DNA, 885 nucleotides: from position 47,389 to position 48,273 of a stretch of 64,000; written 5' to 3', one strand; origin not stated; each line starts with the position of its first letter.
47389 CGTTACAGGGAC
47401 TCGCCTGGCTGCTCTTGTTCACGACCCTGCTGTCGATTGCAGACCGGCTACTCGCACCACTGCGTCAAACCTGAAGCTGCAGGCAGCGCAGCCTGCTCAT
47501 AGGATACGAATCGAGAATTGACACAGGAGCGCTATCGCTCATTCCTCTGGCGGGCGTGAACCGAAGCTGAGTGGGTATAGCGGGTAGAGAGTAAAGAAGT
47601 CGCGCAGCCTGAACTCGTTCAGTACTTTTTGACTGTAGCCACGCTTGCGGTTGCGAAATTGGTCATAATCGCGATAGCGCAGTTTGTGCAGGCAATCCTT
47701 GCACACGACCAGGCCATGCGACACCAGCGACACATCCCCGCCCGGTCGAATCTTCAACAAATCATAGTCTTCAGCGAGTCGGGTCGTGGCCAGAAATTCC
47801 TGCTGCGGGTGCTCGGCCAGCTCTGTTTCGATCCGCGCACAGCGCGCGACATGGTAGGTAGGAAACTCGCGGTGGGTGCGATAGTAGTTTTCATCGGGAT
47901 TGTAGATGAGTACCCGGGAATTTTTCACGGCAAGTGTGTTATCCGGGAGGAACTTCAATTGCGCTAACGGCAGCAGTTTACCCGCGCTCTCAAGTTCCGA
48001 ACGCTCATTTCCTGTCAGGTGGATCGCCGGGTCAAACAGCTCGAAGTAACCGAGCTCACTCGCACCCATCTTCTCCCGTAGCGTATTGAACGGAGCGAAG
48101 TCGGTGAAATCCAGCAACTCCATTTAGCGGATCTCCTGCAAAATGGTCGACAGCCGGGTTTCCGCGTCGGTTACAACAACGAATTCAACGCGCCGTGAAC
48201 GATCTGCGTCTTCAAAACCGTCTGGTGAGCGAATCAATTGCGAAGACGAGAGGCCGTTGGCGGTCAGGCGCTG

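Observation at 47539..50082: Zorya-like MotA/MotB stator module with a short tail and an unrecognised third gene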

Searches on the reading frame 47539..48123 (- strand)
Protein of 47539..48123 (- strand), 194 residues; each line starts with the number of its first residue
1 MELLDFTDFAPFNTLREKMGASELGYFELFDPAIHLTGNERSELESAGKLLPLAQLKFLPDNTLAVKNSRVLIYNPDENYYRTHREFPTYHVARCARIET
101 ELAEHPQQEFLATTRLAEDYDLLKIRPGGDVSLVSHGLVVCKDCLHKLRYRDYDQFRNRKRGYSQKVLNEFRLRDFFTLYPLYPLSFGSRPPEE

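Call 3: search_protein_families(library=padloc, proteins=[window:47539-48123:-], max_evalue=1)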
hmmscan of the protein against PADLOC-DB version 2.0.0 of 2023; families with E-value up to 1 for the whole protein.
window:47539-48123:- (194 aa): 5 families
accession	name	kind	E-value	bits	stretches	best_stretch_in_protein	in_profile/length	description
PDLC00643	ZorE2|ZorE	-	4.3e-27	93.1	1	1-181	3-179/282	HNH endonuclease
PDLC00642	ZorE2|ZorE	-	3.8e-19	67.2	1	1-181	1-177/283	HNH endonuclease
PDLC00645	ZorE2|ZorE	-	2.1e-09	34.9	1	14-180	12-174/375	HNH endonuclease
PDLC00646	ZorE2|ZorE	-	0.00013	20.1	1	9-161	7-156/162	HNH endonuclease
PDLC00644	ZorE2|ZorE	-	0.003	15.3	1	68-154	63-144/267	HNH endonuclease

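Call 4: search_protein_families(library=pfam, proteins=[window:47539-48123:-], max_evalue=1)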
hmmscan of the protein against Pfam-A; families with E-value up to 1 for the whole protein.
window:47539-48123:- (194 aa): 0 families

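Call 5: search_protein_families(library=ncbifam, proteins=[window:47539-48123:-], max_evalue=1)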
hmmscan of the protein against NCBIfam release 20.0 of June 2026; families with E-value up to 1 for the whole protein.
window:47539-48123:- (194 aa): 2 families
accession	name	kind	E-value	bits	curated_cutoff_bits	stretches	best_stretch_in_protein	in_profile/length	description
NF041791.1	anti-phage_ZorE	equivalog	9.4e-08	31.3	600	1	89-180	88-170/358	type II Zorya anti-phage system protein ZorE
TIGR02264.1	gmx_para_CXXCG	equivalog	0.16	11.3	100.15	1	88-142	167-221/237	SitI6 family double-CXXCG motif immunity protein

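Call 7: find_homologous_proteins(query=window:47539-48123:-, max_evalue=0.001)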
Query window:47539-48123:- (194 aa): 131 proteins with E <= 0.001 among 217 candidates; the best 120 are listed.
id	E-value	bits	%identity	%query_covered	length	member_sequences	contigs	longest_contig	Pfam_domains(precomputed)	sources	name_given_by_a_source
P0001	8.1e-128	442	100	100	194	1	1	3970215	PF26739.1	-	-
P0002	1.0e-103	363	80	100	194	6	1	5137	PF26739.1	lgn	-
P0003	7.9e-103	360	80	100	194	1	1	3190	PF26739.1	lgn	-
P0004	8.8e-96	337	75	98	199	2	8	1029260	PF26739.1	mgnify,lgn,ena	mgnify:CR=1 FL=1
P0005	1.6e-95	336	74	99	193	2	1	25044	PF26739.1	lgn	-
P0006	1.3e-94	333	69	100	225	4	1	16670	PF26739.1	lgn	-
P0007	4.6e-94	331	74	98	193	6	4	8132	PF26739.1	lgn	-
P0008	2.1e-92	326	71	99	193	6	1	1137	PF26739.1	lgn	-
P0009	3.5e-89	315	73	96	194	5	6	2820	PF26739.1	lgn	-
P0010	2.9e-88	313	69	99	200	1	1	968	PF26739.1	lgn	-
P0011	6.6e-87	308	71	98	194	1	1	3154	PF26739.1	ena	-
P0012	7.2e-87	308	70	98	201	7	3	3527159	PF26739.1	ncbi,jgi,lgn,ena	jgi:hypothetical protein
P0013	2.2e-86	306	68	97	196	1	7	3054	PF26739.1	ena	-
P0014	3.7e-86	306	68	99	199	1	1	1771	PF26739.1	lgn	-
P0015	6.1e-86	305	68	97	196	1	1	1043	PF26739.1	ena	-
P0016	6.8e-86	305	69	97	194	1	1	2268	PF26739.1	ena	-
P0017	4.3e-85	302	69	97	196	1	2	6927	PF26739.1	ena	-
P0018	4.6e-85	302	70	96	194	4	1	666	PF26739.1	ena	-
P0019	5.9e-85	302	70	97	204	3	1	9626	PF26739.1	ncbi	-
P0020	9.7e-85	301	67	97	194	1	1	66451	PF26739.1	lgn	-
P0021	1.0e-84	301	69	97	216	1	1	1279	PF26739.1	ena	-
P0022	2.0e-84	300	67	98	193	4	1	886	PF26739.1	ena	-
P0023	2.1e-84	300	69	99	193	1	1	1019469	PF26739.1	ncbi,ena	-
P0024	2.2e-84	300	69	98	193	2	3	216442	PF26739.1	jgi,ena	jgi:hypothetical protein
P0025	2.3e-84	300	69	100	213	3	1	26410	PF26739.1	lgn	-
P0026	5.8e-84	298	67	98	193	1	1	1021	PF26739.1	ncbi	-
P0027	1.7e-83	297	67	97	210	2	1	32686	PF26739.1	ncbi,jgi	ncbi:MAG: hypothetical protein RLZZ385_283 [Pseudomonadota bacterium]|jgi:hypothetical protein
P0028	3.3e-83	296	69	98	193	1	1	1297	PF26739.1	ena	-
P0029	3.5e-83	296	69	96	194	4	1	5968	PF26739.1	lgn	-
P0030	3.5e-83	296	70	95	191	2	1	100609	PF26739.1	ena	-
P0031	3.8e-83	296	67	96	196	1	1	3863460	PF26739.1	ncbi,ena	-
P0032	4.1e-83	296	67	100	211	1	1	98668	PF26739.1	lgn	-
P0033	4.5e-83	296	70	98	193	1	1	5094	PF26739.1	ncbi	ncbi:MAG: hypothetical protein RL120_16155 [Gammaproteobacteria bacterium]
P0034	4.7e-83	296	69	98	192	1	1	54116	PF26739.1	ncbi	-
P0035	4.8e-83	295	68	96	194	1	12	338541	PF26739.1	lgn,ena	-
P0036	9.9e-83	294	66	100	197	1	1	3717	PF26739.1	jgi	jgi:hypothetical protein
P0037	1.1e-82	294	68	97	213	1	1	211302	PF26739.1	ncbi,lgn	ncbi:MAG: hypothetical protein WDZ52_15940 [Pseudohongiellaceae bacterium]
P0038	1.2e-82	294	67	96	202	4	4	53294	PF26739.1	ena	-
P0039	1.8e-82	294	67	98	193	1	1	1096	PF26739.1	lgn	-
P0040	1.8e-82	294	64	100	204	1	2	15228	PF26739.1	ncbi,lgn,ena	-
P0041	2.1e-82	293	65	96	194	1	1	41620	PF26739.1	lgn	-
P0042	2.5e-82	293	67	96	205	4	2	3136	PF26739.1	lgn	-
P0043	3.1e-82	293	68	98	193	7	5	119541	PF26739.1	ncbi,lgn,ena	ncbi:MAG: hypothetical protein RKH07_05730 [Gammaproteobacteria bacterium]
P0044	3.3e-82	293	68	98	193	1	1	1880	PF26739.1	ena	-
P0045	5.1e-82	292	67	97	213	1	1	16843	PF26739.1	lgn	-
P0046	6.7e-82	292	65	98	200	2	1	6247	PF26739.1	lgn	-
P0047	6.7e-82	292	68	98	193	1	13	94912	PF26739.1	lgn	-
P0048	7.7e-82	292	66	98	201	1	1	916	PF26739.1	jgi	-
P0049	8.0e-82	291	68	97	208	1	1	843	PF26739.1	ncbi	-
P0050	8.1e-82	291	67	97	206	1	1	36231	PF26739.1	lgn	-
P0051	1.6e-81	290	66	98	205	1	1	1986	PF26739.1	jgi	-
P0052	1.8e-81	290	67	96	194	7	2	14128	PF26739.1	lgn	-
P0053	2.0e-81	290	64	100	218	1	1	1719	PF26739.1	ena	-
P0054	2.1e-81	290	66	97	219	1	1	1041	PF26739.1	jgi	jgi:hypothetical protein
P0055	2.2e-81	290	64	100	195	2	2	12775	PF26739.1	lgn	-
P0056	3.4e-81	289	66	97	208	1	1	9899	PF26739.1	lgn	-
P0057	3.5e-81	289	66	96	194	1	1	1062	PF26739.1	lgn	-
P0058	3.7e-81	289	65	98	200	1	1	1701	PF26739.1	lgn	-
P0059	5.6e-81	289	66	96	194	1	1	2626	PF26739.1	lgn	-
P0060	5.7e-81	289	66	97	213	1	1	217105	PF26739.1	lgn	-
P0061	9.2e-81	288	63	100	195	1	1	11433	PF26739.1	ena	-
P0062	1.1e-80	288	66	96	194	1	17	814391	PF26739.1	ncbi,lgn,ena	-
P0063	1.2e-80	288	66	98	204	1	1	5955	PF26739.1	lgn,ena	-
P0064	1.5e-80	287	66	96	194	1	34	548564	PF26739.1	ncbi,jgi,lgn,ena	jgi:hypothetical protein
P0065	1.5e-80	287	64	100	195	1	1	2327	PF26739.1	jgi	jgi:hypothetical protein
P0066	1.9e-80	287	66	96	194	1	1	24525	PF26739.1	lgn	-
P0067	2.0e-80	287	65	96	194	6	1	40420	PF26739.1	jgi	-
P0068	2.1e-80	287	65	96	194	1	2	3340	PF26739.1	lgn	-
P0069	3.3e-80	286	64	98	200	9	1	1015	PF26739.1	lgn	-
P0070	3.7e-80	286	66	96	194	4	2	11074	PF26739.1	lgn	-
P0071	4.8e-80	286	63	98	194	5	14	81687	PF26739.1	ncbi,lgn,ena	-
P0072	5.0e-80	286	66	96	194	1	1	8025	PF26739.1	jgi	-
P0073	5.5e-80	286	65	96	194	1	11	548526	PF26739.1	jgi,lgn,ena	-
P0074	6.8e-80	285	65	98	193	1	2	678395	PF26739.1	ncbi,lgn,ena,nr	ncbi:MAG: hypothetical protein GKR91_20455 [Pseudomonadales bacterium]|nr:hypothetical protein [Pseu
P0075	9.3e-80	285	65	96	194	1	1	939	PF26739.1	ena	-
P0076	1.1e-79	284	66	97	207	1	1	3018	PF26739.1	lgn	-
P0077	1.3e-79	284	66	97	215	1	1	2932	PF26739.1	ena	-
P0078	1.3e-79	284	63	97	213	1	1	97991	PF26739.1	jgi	jgi:hypothetical protein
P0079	1.6e-79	284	64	98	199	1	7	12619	PF26739.1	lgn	-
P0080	1.7e-79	284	65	96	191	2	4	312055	PF26739.1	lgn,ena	-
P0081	1.8e-79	284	65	96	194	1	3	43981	PF26739.1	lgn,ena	-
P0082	1.9e-79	284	66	97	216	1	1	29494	PF26739.1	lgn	-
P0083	2.3e-79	284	64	97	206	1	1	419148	PF26739.1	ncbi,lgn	-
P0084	2.9e-79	283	63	99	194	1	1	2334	PF26739.1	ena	-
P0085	3.1e-79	283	65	97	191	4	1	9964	PF26739.1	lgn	-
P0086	4.6e-79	283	62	98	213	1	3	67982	PF26739.1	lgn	-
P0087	4.7e-79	282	64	100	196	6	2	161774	PF26739.1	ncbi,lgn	-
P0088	6.2e-79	282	62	98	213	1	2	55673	PF26739.1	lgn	-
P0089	7.8e-79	282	63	100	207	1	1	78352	PF26739.1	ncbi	-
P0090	8.9e-79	282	65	96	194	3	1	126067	PF26739.1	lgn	-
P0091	1.3e-78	281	66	97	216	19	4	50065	PF26739.1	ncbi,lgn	ncbi:MAG: hypothetical protein ACI80L_001437 [Pseudohongiellaceae bacterium]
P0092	1.6e-78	281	65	97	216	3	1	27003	PF26739.1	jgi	-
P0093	1.6e-78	281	63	98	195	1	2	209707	PF26739.1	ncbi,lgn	-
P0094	2.5e-78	280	64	96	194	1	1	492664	PF26739.1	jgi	-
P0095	2.6e-78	280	65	97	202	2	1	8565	PF26739.1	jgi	-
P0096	2.8e-78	280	65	96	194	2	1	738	PF26739.1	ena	-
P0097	3.0e-78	280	65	97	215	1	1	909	PF26739.1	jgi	jgi:hypothetical protein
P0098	1.3e-77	278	64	97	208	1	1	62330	PF26739.1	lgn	-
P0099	2.4e-77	277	65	97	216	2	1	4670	PF26739.1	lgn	-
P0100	2.6e-77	277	64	96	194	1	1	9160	PF26739.1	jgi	jgi:hypothetical protein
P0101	3.6e-77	276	62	97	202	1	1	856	PF26739.1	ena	-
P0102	4.1e-77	276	63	98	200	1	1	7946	PF26739.1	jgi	-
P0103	4.7e-77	276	64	97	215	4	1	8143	PF26739.1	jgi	-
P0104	5.0e-77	276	67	93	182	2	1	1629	PF26739.1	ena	-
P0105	5.8e-77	276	63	100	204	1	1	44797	PF26739.1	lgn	-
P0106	2.6e-76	274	63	98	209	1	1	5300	PF26739.1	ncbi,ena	-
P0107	3.2e-76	273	64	96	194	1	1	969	PF26739.1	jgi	-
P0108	3.5e-76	273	64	98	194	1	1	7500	PF26739.1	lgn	-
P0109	5.6e-76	272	62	100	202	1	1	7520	PF26739.1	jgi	jgi:hypothetical protein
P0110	3.1e-75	270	61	99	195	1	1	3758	PF26739.1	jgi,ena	-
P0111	3.7e-75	270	62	98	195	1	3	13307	PF26739.1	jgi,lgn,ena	-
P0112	4.2e-75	270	60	100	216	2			PF26739.1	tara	tara:strand:+ start:31199 stop:31849 length:651 start_codon:yes stop_codon:yes gene_type:complete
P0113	6.5e-75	269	61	100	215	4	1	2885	PF26739.1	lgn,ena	-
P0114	7.9e-75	269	62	98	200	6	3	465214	PF26739.1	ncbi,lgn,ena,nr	ncbi:MAG: hypothetical protein EXR84_05775 [Gammaproteobacteria bacterium]|nr:hypothetical protein [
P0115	1.7e-74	268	62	97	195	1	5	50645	PF26739.1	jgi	jgi:hypothetical protein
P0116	2.6e-74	267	60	98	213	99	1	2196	PF26739.1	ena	-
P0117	1.4e-73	265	65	88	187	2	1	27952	PF26739.1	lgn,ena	-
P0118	2.2e-73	264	63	98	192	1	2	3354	PF26739.1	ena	-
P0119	7.2e-72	259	63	98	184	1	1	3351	PF26739.1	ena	-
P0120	9.1e-72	259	67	87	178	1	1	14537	PF26739.1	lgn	-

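Call 10: search_solved_structures(query=window:47539-48123:-, max_evalue=10, show_alignments=2)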
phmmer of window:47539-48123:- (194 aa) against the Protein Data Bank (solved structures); distinct sequences matched with E-value up to 10: 0.

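Call 14: find_encoding_contigs(protein=P0012, flank=8000, max_places=3)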
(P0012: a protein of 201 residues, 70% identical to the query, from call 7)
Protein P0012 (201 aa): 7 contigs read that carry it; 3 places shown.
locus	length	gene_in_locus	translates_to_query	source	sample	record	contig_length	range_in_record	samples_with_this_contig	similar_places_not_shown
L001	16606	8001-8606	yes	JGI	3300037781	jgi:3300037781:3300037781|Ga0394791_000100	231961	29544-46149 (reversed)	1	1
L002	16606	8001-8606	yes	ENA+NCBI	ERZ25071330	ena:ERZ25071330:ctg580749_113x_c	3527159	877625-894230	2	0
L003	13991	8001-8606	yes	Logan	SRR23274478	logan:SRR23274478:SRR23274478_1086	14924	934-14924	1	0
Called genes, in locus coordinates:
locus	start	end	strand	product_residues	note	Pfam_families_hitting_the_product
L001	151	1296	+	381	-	PF00144:Beta-lactamase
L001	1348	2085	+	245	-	PF00881:Nitroreductase, PF28600:Nitroreductase_C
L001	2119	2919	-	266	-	PF13622:4HBT_3, PF20789:4HBT_3C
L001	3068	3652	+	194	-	PF04234:CopC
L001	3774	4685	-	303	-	-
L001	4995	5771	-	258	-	PF02104:SURF1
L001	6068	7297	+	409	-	PF01442:Apolipoprotein (weak)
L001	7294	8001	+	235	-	-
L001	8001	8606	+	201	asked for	PF26739:DUF8245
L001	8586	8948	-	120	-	PF18029:Glyoxalase_6 (faint)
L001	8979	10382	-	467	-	PF04389:Peptidase_M28, PF01546:Peptidase_M20, PF07687:M20_dimer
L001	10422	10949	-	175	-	PF01066:CDP-OH_P_transf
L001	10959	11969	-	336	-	-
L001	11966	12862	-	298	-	PF01073:3Beta_HSD, PF01370:Epimerase, PF02719:Polysacc_synt_2 (weak), PF04321:RmlD_sub_bind (faint), PF05368:NmrA, PF07993:NAD_binding_4 (faint), PF13460:NAD_binding_10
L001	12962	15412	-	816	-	PF04055:Radical_SAM, PF19288:CofH_C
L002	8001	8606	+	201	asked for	PF26739:DUF8245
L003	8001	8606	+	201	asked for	PF26739:DUF8245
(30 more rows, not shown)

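Call 15: find_encoding_contigs(protein=P0031, flank=8000, max_places=2)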
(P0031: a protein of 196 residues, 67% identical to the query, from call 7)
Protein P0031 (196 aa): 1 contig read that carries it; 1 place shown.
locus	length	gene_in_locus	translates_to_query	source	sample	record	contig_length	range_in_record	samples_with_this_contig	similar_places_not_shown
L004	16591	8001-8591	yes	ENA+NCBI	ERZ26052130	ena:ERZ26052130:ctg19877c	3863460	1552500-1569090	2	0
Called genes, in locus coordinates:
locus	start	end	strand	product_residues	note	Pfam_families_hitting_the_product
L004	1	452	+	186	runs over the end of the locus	-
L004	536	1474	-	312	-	-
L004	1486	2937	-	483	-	-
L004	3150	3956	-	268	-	PF02104:SURF1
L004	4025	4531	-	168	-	PF20349:DUF6644 (weak)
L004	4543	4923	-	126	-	-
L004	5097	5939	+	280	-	-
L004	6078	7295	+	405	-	PF01442:Apolipoprotein (weak)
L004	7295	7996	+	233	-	-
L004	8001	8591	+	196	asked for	PF26739:DUF8245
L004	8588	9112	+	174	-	-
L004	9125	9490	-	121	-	PF14534:DUF4440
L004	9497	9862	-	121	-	PF00903:Glyoxalase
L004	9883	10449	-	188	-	PF06803:DUF1232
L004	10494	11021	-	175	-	-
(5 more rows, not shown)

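Call 16: find_encoding_contigs(protein=P0074, flank=8000, max_places=2)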
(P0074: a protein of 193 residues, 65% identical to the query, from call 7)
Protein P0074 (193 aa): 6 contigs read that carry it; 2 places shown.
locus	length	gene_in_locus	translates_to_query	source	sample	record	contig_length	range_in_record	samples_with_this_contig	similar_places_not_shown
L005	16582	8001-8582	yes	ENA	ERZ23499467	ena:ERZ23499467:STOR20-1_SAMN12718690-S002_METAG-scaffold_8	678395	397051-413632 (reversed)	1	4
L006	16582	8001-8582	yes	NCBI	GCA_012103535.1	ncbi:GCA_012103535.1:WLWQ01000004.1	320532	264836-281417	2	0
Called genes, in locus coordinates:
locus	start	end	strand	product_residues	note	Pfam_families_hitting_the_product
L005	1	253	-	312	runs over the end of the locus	-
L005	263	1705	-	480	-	-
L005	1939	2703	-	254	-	PF02104:SURF1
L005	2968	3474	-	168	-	PF20349:DUF6644 (weak)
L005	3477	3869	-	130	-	-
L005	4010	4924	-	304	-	PF00248:Aldo_ket_red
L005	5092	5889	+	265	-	-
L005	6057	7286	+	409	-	PF01442:Apolipoprotein (weak)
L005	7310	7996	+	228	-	PF00691:OmpA (faint)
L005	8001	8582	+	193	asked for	PF26739:DUF8245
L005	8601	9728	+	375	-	PF00478:IMPDH (faint), PF03060:NMO, PF01070:FMN_dh (weak)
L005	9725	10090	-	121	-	PF14534:DUF4440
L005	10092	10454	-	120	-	PF00903:Glyoxalase (weak), PF12681:Glyoxalase_2 (weak)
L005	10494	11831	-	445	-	PF04389:Peptidase_M28 (weak), PF01546:Peptidase_M20, PF07687:M20_dimer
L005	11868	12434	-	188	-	PF06803:DUF1232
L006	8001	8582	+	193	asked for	PF26739:DUF8245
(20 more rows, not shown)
